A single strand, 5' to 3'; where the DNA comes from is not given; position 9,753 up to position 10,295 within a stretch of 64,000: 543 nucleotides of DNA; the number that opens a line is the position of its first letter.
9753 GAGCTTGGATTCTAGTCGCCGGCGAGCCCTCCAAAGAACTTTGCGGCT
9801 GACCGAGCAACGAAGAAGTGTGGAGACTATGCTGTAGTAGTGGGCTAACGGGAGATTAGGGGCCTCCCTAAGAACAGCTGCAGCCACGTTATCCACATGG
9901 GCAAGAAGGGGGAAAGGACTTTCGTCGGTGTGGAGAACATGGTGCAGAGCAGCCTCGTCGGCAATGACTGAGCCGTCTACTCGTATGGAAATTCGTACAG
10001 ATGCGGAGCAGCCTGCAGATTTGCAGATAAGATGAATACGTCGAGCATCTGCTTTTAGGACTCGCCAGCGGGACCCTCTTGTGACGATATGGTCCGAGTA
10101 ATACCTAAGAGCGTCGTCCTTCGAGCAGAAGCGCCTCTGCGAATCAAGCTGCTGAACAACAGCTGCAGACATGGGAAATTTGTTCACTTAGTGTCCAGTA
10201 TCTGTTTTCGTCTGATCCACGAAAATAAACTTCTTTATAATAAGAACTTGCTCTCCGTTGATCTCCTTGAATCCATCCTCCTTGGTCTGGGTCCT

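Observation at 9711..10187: Unannotated-looking WRKY/FAR1/GCM1-type zinc-finger ORF sitting in frame directly behind the kinesin-3 stop codon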

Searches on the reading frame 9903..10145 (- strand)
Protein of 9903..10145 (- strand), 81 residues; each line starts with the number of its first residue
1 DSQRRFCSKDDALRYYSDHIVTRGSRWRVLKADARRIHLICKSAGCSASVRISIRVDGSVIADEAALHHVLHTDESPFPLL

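Call 41: predict_structure(alignment_id=A2)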
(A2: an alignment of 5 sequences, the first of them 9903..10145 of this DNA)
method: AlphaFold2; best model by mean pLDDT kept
length: 81 residues; sequences in the alignment: 5
mean_pLDDT: 77.3   pTM: 0.65
mean pLDDT of the five models: 77.3, 71.3, 67.8, 66.1, 63.4
residues with pLDDT >= 90: 25; 70-90: 32; 50-70: 14; < 50: 10
segments of 3 or more residues with pLDDT < 50: 72-81
pLDDT, mean of each block of 10 residues (from residue 1): 88 84 74 88 75 92 77 45 38
secondary structure, 60 per line:
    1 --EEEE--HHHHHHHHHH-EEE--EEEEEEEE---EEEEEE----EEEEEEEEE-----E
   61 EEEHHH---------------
elements in order: E3-6 H9-18 E20-22 E25-32 E36-41 E46-54 E60-63

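Call 50: fold_search(model_id=the predicted structure, library=pdb)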
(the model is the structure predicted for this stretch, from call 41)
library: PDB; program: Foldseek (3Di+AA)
matches with E <= 10: 467; with E <= 0.001: 0
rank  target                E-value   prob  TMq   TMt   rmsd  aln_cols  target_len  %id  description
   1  6y2p_B                3.2e-01  0.35  0.36  0.12   5.2        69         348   14  Escherichia coli RnlA-RnlB Toxin-Antitoxin System. (released 2021-04-14)
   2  6pny                  4.6e-01  0.72  0.45  0.35   3.8        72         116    7  X-ray Structure of Flpp3 (released 2020-02-26)
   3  8iha_B                4.8e-01  0.38  0.31  0.24   5.4        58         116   14  Polyketone cyclase Rv2186c in Mycobacterium tuberculosis H37Rv (released 2024-03-06)
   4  4zhx_A                5.8e-01  0.54  0.43  0.11   5.0        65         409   14  Novel binding site for allosteric activation of AMPK (released 2016-03-09)
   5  6y2r_B                5.8e-01  0.21  0.30  0.11   5.0        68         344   12  Escherichia coli R255A RnlA endoribonuclease (single alanine mutant of RnlA) (released 2021-05-12)
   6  1xn6_MODEL_1_A        6.5e-01  0.54  0.32  0.21   3.0        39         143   18  Solution Structure of Northeast Structural Genomics Target Protein BcR68 encoded in gene Q816V6 of B. cereus (released 2004-12-14)
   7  2flh_B                6.5e-01  0.14  0.28  0.18   9.5       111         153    9  Crystal structure of cytokinin-specific binding protein from mung bean in complex with cytokinin (released 2006-11-21)
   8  6y2q_A                6.9e-01  0.25  0.35  0.12   4.6        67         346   13  Escherichia coli RnlA endoribonuclease (released 2021-05-12)
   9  6y2s_B                6.9e-01  0.21  0.31  0.12   5.0        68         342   13  Escherichia coli R318A RnlA endoribonuclease (single alanine mutant of RnlA) (released 2021-03-31)
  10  3q6a_B                7.3e-01  0.35  0.26  0.18   3.6        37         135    8  X-ray crystal structure of the protein SSP2350 from Staphylococcus saprophyticus, Northeast structural genomics consor (released 2011-04-06)
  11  5ezv_A                7.8e-01  0.41  0.41  0.10   5.2        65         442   17  X-ray crystal structure of AMP-activated protein kinase alpha-2/alpha-1 RIM chimaera (alpha-2(1-347)/alpha-1(349-401)/ (released 2016-03-09)
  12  2zfd_B                7.8e-01  0.33  0.42  0.33   8.8        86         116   19  The crystal structure of plant specific calcium binding protein AtCBL2 in complex with the regulatory domain of AtCIPK (released 2008-02-19)
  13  6y2p_A                7.8e-01  0.21  0.34  0.11   5.3        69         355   14  Escherichia coli RnlA-RnlB Toxin-Antitoxin System. (released 2021-04-14)
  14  6s3h_A                8.2e-01  0.41  0.30  0.07   5.8        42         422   14  Crystal structure of helicase Pif1 from Thermus oshimai in complex with ADP-AlF4 and (dT)7ds11bp (released 2021-01-13)
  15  3q6a_A                8.2e-01  0.33  0.26  0.18   3.6        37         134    8  X-ray crystal structure of the protein SSP2350 from Staphylococcus saprophyticus, Northeast structural genomics consor (released 2011-04-06)
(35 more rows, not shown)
